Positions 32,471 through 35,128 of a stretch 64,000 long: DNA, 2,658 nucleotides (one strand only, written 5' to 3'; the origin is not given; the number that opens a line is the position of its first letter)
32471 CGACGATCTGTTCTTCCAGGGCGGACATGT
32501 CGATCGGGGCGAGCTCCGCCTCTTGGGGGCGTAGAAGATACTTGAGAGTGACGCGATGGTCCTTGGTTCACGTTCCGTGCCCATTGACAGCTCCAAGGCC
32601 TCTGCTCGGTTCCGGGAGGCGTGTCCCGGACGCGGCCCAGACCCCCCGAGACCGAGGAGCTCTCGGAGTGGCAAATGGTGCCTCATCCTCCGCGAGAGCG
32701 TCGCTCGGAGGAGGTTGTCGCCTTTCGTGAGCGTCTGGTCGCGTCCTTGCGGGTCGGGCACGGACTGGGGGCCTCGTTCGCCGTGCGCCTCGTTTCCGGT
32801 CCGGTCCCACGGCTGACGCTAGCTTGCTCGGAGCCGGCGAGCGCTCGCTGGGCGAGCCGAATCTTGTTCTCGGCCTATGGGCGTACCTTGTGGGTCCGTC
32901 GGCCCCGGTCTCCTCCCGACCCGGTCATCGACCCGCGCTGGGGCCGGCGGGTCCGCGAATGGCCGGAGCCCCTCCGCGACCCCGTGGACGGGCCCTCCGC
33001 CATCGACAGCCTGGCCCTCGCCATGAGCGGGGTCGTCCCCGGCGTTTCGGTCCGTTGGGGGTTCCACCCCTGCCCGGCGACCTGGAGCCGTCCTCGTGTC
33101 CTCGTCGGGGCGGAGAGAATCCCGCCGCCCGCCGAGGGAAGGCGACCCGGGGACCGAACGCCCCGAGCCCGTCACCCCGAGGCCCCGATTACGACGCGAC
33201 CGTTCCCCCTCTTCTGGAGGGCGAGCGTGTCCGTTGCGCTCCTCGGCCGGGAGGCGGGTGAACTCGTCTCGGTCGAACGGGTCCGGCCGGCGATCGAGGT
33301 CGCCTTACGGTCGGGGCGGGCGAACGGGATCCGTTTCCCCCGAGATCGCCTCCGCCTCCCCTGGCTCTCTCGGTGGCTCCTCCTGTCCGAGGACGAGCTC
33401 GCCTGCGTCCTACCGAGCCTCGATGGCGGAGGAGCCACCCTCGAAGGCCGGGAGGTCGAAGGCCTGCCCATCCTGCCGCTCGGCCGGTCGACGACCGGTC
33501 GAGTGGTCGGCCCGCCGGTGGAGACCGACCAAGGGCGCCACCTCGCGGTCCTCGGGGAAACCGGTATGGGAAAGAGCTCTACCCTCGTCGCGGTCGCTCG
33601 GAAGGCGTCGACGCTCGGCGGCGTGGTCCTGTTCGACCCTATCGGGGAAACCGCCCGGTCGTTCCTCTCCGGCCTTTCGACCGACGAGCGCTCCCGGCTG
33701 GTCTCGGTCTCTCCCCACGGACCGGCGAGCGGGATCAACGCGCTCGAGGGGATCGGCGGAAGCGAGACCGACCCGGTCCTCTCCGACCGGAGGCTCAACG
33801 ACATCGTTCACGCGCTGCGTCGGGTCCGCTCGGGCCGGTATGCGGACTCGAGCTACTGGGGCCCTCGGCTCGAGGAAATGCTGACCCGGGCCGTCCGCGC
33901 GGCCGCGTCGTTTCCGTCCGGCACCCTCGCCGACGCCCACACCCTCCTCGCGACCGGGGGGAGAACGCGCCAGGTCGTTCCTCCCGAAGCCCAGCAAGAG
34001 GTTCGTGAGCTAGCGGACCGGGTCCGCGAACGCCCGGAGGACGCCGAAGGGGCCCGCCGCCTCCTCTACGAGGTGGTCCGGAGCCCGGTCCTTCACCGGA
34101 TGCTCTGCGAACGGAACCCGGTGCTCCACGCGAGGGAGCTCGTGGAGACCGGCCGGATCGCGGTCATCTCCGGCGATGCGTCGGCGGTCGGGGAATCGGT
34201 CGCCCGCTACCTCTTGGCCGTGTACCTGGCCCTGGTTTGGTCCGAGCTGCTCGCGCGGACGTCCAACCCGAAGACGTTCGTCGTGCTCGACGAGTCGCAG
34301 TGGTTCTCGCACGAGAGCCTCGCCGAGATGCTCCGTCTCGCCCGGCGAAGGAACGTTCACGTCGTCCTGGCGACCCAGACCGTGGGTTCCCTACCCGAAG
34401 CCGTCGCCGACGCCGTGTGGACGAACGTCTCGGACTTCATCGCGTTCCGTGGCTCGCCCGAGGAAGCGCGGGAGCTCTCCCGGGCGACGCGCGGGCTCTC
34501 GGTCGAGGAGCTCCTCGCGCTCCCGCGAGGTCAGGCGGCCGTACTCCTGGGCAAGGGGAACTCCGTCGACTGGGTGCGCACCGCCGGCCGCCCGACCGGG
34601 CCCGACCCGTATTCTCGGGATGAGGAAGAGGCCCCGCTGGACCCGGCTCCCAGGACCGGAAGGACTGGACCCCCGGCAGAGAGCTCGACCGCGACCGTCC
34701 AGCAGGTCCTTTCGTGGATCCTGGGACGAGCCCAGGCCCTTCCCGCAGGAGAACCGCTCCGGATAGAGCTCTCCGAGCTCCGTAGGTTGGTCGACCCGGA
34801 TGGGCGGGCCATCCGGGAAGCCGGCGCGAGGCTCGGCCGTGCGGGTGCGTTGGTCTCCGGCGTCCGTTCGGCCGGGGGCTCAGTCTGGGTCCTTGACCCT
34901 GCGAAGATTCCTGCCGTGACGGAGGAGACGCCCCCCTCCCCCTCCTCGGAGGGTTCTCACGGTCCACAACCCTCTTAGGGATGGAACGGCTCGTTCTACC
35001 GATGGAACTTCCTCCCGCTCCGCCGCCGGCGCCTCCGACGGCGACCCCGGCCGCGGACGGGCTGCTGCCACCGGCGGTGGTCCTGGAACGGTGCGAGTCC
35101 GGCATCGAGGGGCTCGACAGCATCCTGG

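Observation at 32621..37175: Translationally coupled four-gene P-loop module: HerA/FtsK-like ATPase plus one intact and two Walker-A-dead KaiC/RecA-like paralogs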

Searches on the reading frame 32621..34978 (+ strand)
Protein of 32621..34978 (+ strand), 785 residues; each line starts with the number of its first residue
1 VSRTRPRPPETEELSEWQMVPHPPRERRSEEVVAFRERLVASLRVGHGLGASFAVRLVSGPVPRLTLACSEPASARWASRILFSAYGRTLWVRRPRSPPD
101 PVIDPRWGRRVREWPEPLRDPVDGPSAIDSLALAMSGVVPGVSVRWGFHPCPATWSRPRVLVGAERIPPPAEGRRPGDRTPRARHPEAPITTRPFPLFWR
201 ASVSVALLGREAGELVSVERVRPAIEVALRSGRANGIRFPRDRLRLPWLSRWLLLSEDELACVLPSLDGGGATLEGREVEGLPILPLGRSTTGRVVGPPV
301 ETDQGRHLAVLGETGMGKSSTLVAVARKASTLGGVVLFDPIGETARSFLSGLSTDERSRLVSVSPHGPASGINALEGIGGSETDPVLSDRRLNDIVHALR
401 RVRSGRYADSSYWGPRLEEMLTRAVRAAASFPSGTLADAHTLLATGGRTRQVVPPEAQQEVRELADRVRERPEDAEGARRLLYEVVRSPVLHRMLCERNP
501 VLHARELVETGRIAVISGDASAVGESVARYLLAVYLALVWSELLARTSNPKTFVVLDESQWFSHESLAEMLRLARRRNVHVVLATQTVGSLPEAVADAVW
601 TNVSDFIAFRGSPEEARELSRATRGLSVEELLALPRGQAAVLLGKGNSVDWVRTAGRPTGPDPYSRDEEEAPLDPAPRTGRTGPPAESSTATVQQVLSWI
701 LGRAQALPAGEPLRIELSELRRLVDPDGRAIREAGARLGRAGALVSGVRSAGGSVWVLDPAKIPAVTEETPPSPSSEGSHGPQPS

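Call 3: search_protein_families(library=pfam, proteins=[window:32621-34978:+], max_evalue=1)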
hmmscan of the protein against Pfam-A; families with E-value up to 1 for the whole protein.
window:32621-34978:+ (785 aa): 12 families
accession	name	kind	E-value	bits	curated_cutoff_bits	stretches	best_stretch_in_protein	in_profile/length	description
PF13401.12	AAA_22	-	2.2e-06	28.5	27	2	536-586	72-123/130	AAA domain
PF01935.23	DUF87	-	2.8e-06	28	23.2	1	305-344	23-64/220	Helicase HerA, central domain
PF13191.12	AAA_16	-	2.9e-06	28.3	32.6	2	300-346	19-64/167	AAA ATPase domain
PF13604.12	AAA_30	-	0.00013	22.2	27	1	521-583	67-121/191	AAA domain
PF10412.15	TrwB_AAD_bind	-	0.0036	16.7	20.5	0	523-595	215-290/387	Type IV secretion-system coupling protein DNA-binding domain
PF12696.13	TraG-D_C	-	0.0047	17.3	22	1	554-621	4-77/126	TraM recognition site of TraD and TraG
PF25199.1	nSTAND_NTPase5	-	0.009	16.3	34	0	300-334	36-71/145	Novel STAND NTPase 5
PF00005.33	ABC_tran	-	0.01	16.9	25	1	303-339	9-45/137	ABC transporter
PF12846.13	AAA_10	-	0.037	13.5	27.5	0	306-346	22-63/362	AAA-like domain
PF01580.24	FtsK_SpoIIIE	-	0.12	12.2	24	0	306-322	40-56/221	FtsK/SpoIIIE family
PF00006.31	ATP-synt_ab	-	0.19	11.8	29.5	1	304-358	13-66/213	ATP synthase alpha/beta family, nucleotide-binding domain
PF10236.15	DAP3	-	0.45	10.1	23.1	0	535-566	141-172/311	Mitochondrial ribosomal death-associated protein 3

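Call 4: search_protein_families(library=ncbifam, proteins=[window:32621-34978:+], max_evalue=1)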
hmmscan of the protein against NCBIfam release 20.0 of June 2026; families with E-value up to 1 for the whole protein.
window:32621-34978:+ (785 aa): 11 families
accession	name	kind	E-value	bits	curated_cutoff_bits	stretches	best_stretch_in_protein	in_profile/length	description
NF040937.1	HerA_Thermprot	equivalog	1.5e-05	23.6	800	1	289-353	119-189/487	DNA double-strand break repair helicase HerA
NF042943.1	HerA_antiphage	equivalog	5.6e-05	21.9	800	1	299-350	150-203/566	anti-phage-associated helicase HerA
NF053655.1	CedD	equivalog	0.0035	16.1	600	1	302-347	218-264/527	DNA-translocating ATPase CedD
NF008364.0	PRK11160.1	equivalog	0.014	14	630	1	302-338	363-399/575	heme ABC transporter ATP-binding protein/permease CydC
NF040819.1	helicase_HerA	equivalog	0.036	12.6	970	1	305-347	156-200/561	DNA double-strand break repair helicase HerA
TIGR02857.1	CydD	equivalog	0.085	11.8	435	1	301-338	344-381/529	thiol reductant ABC exporter subunit CydD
NF045973.1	conju_CD1115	equivalog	0.099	11.5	250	0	300-348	19-67/442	VirD4-like conjugal transfer protein, CD1115 family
NF010447.0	PRK13873.1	equivalog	0.2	9.5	1020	0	550-593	637-685/815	conjugal transfer protein TrbE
TIGR00929.1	VirB4_CagE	subfamily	0.21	9.7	643.1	1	527-621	614-711/792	VirB4 family type IV secretion/conjugal transfer ATPase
NF042944.1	HerA_antiphage_2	equivalog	0.26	10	850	1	306-329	137-160/576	anti-phage-associated helicase HerA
NF000169.2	ABCF_Sal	exception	0.31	9.6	725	1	301-329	23-51/542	Sal family ABC-F type ribosomal protection protein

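Call 6: find_homologous_proteins(query=window:32621-34978:+, max_evalue=0.001)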
Query window:32621-34978:+ (785 aa): 313 proteins with E <= 0.001 among 8000 candidates; the best 120 are listed.
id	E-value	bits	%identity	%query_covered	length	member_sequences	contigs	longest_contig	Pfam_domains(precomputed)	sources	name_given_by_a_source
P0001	0.0e+0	1440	100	85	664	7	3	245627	PF01935.24,PF13401.13,PF13191.13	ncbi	ncbi:MAG: DUF87 domain-containing protein [Thermoplasmata archaeon]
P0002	0.0e+0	1347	82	100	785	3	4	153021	PF01935.24,PF13401.13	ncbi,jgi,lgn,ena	ncbi:MAG TPA: DUF87 domain-containing protein [Thermoplasmata archaeon]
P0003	0.0e+0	1283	77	100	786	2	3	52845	PF01935.24,PF13401.13,PF13191.13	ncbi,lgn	-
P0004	0.0e+0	1280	77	100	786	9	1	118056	PF01935.24,PF13401.13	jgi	-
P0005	0.0e+0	1276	80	98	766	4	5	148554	PF01935.24,PF13401.13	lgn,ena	-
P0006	0.0e+0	1258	78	96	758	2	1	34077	PF01935.24,PF13401.13,PF13191.13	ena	-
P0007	0.0e+0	1241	76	100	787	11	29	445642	PF13401.13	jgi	-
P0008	0.0e+0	1230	75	100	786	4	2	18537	PF01935.24,PF13401.13,PF13191.13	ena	-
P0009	0.0e+0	1114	69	100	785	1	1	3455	PF01935.24,PF13401.13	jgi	-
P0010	0.0e+0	1045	66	100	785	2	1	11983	PF13401.13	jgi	jgi:hypothetical protein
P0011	0.0e+0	1036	64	100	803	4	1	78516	PF01935.24,PF13401.13,PF13191.13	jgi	-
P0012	0.0e+0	1035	84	74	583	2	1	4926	PF01935.24,PF13401.13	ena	-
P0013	0.0e+0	1013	63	99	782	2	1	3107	PF01935.24,PF13401.13,PF13191.13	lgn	-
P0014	1.3e-292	991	82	73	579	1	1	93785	PF01935.24,PF13401.13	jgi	jgi:hypothetical protein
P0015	2.6e-282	957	62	98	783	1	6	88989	PF01935.24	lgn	-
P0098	1.8e-188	647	49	95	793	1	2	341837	PF01935.24,PF13401.13,PF13191.13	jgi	jgi:energy-coupling factor transporter ATP-binding protein EcfA2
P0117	1.6e-178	614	46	97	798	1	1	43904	PF01935.24,PF00005.34,PF13401.13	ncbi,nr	ncbi:MAG: DUF87 domain-containing protein [Thermoplasmata archaeon]|nr:DUF87 domain-containing prote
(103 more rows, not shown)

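Call 8: find_encoding_contigs(protein=P0098, flank=8000, max_places=2)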
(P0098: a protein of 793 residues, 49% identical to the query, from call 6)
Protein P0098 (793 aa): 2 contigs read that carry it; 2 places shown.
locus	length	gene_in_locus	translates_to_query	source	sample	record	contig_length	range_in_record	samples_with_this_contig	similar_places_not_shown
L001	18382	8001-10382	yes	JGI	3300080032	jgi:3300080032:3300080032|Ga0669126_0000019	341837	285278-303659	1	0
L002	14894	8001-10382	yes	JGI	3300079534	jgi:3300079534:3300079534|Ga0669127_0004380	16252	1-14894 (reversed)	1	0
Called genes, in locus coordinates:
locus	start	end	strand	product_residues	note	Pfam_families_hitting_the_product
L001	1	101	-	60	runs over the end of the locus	PF04135:Nop10p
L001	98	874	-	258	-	PF00575:S1, PF23459:S1_RRP5 (faint), PF07541:EIF_2_alpha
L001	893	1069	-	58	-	PF01667:Ribosomal_S27e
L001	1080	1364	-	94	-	PF00935:Ribosomal_L44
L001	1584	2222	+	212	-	PF00687:Ribosomal_L1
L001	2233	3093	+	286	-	PF00466:Ribosomal_L10, PF17777:RL10P_insert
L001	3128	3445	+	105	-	PF00428:Ribosomal_60s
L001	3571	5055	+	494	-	PF13230:GATase_4 (weak), PF13522:GATase_6, PF13537:GATase_7, PF00156:Pribosyltran (faint)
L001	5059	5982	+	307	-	PF01798:Nop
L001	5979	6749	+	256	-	PF01269:Fibrillarin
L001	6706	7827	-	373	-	PF01926:MMR_HSR1, PF02421:FeoB_N, PF16897:MMR_HSR1_Xtn, PF02824:TGS (weak)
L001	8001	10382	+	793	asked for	PF01935:DUF87 (weak), PF13191:AAA_16 (faint), PF13401:AAA_22 (faint)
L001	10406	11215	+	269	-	PF13481:AAA_25, PF06745:ATPase, PF13191:AAA_16 (weak), PF23442:DUF7125 (weak)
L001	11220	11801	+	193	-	PF06745:ATPase (weak)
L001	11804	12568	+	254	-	PF06745:ATPase, PF23442:DUF7125 (faint)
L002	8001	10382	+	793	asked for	PF01935:DUF87 (weak), PF13191:AAA_16 (faint), PF13401:AAA_22 (faint)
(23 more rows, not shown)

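Call 9: find_encoding_contigs(protein=P0117, flank=8000, max_places=2)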
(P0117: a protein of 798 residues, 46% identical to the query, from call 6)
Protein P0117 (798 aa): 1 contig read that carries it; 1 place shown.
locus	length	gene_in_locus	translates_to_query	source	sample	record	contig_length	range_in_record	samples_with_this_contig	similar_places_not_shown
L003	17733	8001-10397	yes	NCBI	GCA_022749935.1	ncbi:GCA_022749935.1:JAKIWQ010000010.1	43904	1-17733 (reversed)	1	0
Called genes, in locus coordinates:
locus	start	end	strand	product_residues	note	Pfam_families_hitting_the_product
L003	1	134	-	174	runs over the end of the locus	PF09824:ArsR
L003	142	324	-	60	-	PF04135:Nop10p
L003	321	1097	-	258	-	PF00575:S1, PF07541:EIF_2_alpha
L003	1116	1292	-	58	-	PF01667:Ribosomal_S27e, PF08271:Zn_Ribbon_TF (weak)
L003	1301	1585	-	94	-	PF00935:Ribosomal_L44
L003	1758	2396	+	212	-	PF00687:Ribosomal_L1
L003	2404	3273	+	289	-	PF00466:Ribosomal_L10, PF17777:RL10P_insert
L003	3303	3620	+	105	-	PF00428:Ribosomal_60s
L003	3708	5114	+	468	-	PF13522:GATase_6, PF13537:GATase_7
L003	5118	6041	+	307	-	PF01798:Nop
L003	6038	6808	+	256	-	PF01269:Fibrillarin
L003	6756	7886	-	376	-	PF01926:MMR_HSR1, PF02421:FeoB_N, PF16897:MMR_HSR1_Xtn, PF02824:TGS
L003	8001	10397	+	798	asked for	PF00005:ABC_tran (faint), PF01935:DUF87 (weak), PF13401:AAA_22 (faint)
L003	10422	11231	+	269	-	PF13481:AAA_25 (faint), PF06745:ATPase, PF23442:DUF7125 (weak)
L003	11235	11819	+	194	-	-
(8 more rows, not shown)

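Call 17: find_related_loci(query=A1, collection=genome_contigs, flank=8000)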
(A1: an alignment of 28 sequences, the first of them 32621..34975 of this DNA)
Query A1 (785 aa) in genome_contigs; peptide patterns used: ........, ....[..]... (x = any residue, [..] = any of these).
271 stretches matched a pattern; 140 encode a relative of the query (tblastn E <= 1e-3); the best 80 are kept; 80 distinct loci.
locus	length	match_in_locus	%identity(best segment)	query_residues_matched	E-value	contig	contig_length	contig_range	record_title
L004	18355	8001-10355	82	1-785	0e+0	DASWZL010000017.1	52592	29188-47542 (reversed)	MAG TPA_asm: Thermoplasmata archaeon isolate SMAG_U3737 k141_151303, whole genome shotgun sequence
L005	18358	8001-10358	76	1-785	0e+0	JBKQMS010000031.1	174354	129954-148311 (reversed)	MAG: Thermoplasmata archaeon isolate LABRr1A1B1C__bin_68 LABRr1A1B1C_000000159555, whole genome shotgun sequence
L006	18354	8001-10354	82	1-785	0e+0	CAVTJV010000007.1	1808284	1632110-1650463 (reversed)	MAG: uncultured Thermoplasmata archaeon isolate MFD05580.bin.2.18 genome assembly, contig: contig_5847, whole genome sho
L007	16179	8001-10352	64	2-785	0e+0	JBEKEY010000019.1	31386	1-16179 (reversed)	MAG: Thermoplasmata archaeon isolate SPRUCE 217 SPRUCE_217_19, whole genome shotgun sequence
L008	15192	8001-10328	60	3-782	0e+0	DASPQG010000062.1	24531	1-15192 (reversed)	MAG TPA_asm: Thermoplasmata archaeon isolate SMAG_U12193 k141_2566301, whole genome shotgun sequence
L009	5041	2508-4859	61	3-785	0e+0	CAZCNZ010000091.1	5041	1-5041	MAG TPA_asm: uncultured Thermoplasmatales archaeon isolate SRP140028_co1_523 genome assembly, contig: k141_5803887, whol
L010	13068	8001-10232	59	14-758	0e+0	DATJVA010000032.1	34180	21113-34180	MAG TPA_asm: Thermoplasmata archaeon isolate SMAG_U15060 k141_753603, whole genome shotgun sequence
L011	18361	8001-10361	76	1-785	0e+0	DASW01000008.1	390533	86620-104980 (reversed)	MAG TPA_asm: Thermoplasmata archaeon UBA61 UBA61_contig_9680, whole genome shotgun sequence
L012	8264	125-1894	67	196-785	0e+0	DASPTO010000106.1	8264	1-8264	MAG TPA_asm: Thermoplasmata archaeon isolate SMAG_U12279 k141_1944870, whole genome shotgun sequence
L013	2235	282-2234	63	3-652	0e+0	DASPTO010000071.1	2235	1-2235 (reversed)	MAG TPA_asm: Thermoplasmata archaeon isolate SMAG_U12279 k141_580126, whole genome shotgun sequence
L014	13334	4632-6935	59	1-765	0e+0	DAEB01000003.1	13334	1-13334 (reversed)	MAG TPA_asm: Thermoplasmata archaeon UBA184 UBA184_contig_69953, whole genome shotgun sequence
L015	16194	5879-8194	53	14-785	0e+0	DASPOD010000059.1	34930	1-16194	MAG TPA_asm: Thermoplasmata archaeon isolate SMAG_U12138 k141_2139394, whole genome shotgun sequence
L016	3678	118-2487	50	15-784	0e+0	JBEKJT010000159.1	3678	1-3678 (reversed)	MAG: Thermoplasmata archaeon isolate SPRUCE 32 SPRUCE_32_159, whole genome shotgun sequence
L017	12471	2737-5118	50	13-785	0e+0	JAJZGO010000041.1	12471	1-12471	MAG: Thermoplasmata archaeon isolate LL4.bin73 NODE_5622_length_12471_cov_2.612524, whole genome shotgun sequence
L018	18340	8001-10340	49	15-784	0e+0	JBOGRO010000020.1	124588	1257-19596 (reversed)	MAG: Thermoplasmata archaeon isolate TC-S_metawrap_bin.78 k127_2583497, whole genome shotgun sequence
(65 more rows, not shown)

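Call 23: search_solved_structures(query=A1, max_evalue=1, show_alignments=2)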
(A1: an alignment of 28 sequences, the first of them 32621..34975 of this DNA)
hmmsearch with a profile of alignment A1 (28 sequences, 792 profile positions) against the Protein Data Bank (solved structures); distinct sequences matched with E-value up to 1: 110 (the best 60 are shown).
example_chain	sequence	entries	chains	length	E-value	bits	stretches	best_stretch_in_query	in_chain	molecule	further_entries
4d2i_A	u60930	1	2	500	8.1e-06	27.5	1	279-351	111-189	HERA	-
8j4u_M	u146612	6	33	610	0.00012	23.7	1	295-348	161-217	Nucleoside triphosphate hydrolase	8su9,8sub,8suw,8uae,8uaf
8j5q_D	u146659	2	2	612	0.00031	22.3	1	293-336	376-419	Uncharacterized ABC transporter ATP-binding protein Rv1281c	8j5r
8j5s_D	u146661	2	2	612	0.00031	22.3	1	293-336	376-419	Uncharacterized ABC transporter ATP-binding protein Rv1281c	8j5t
7zdr_C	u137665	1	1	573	0.00039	22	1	293-338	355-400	ATP-binding/permease protein CydC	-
7zds_C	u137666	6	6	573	0.00039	22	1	293-338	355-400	ATP-binding/permease protein CydC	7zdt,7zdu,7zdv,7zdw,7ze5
7zd5_C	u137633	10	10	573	0.00039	22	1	293-338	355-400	ATP-binding/permease protein CydC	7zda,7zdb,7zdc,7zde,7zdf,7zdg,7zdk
9tby_C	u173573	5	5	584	0.0004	21.9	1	293-338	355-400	Glutathione/L-cysteine transport system ATP-binding/permease protein CydC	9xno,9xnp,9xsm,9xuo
8wiv_A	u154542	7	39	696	0.00058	21.4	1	297-350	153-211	Helicase HerA central domain-containing protein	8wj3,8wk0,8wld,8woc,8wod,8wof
8ipt_C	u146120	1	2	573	0.00068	21.2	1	292-338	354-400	ABC transporter, CydDC cysteine exporter (CydDC-E) family, permease/ATP-binding protein Cy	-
8ips_A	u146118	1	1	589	0.00071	21.1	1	292-338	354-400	ABC transporter, CydDC cysteine exporter (CydDC-E) family, permease/ATP-binding protein Cy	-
8f4b_A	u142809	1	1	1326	0.002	19.6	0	287-335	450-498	Multidrug resistance-associated protein 1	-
5uj9_A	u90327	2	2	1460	0.0025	19.3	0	287-335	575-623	bovine multidrug resistance protein 1 (MRP1),Multidrug resistance-associated protein 1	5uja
9j9f_A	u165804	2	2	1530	0.0028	19.1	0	287-335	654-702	Multidrug resistance-associated protein 1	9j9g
6uy0_A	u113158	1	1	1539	0.0028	19.1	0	287-335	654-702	Multidrug resistance-associated protein 1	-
9x1l_A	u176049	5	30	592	0.0077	17.7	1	297-344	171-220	DNA helicase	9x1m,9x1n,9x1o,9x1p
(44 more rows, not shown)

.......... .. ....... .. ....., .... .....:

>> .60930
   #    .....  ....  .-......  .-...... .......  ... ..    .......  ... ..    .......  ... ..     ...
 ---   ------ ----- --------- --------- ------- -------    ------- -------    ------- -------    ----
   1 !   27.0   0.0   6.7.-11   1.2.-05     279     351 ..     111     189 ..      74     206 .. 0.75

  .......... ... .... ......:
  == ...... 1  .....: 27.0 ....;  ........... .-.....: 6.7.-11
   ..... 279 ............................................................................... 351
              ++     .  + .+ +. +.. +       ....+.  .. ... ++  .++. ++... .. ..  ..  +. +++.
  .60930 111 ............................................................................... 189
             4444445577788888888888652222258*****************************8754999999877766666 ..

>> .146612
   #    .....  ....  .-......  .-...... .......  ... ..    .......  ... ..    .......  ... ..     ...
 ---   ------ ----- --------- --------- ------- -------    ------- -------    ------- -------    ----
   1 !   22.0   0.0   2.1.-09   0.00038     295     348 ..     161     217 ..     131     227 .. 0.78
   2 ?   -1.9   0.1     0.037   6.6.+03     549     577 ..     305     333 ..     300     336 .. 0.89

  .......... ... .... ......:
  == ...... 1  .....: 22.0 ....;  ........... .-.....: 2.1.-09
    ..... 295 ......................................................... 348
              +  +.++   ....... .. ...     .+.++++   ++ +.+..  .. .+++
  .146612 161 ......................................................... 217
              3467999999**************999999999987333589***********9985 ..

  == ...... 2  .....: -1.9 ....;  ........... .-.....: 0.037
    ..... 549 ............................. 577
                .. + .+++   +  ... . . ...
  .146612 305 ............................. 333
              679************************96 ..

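Call 24: search_protein_families(library=padloc, proteins=[window:32621-34978:+], max_evalue=0.1)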
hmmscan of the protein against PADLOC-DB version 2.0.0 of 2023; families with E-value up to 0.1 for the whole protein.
window:32621-34978:+ (785 aa): 14 families
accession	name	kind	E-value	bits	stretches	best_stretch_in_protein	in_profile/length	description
PDLC04140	mad8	-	4.8e-21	73.6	1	286-642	5-287/314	mads_8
PDLC02185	HerA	-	3.4e-06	24.1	1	288-349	145-210/585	-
PDLC04100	HerA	-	9e-05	19.3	1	301-349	159-209/580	-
PDLC04098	HerA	-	0.00011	18.9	1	305-329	174-198/686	-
PDLC01055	HerA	-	0.00022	18.2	1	285-344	138-199/532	Type III coevolved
PDLC04105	HerA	-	0.00038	17.2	1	306-346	167-209/576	-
PDLC04103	HerA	-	0.00043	16.7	1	305-344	172-212/579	-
PDLC04106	HerA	-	0.0038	13.8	1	305-352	175-229/667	-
PDLC04102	HerA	-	0.011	12.1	1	305-326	175-196/654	-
PDLC04099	HerA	-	0.038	11.3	1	306-343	170-209/214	-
PDLC04101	HerA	-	0.043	10.5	1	306-344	169-209/400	-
PDLC04107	HerA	-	0.068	10.2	0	306-344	170-210/306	-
PDLC00292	PtuA1|PtuA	-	0.069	9.5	1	302-326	332-356/726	AAA ATPase domain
PDLC02188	HerA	-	0.072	9.9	0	305-329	144-168/578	-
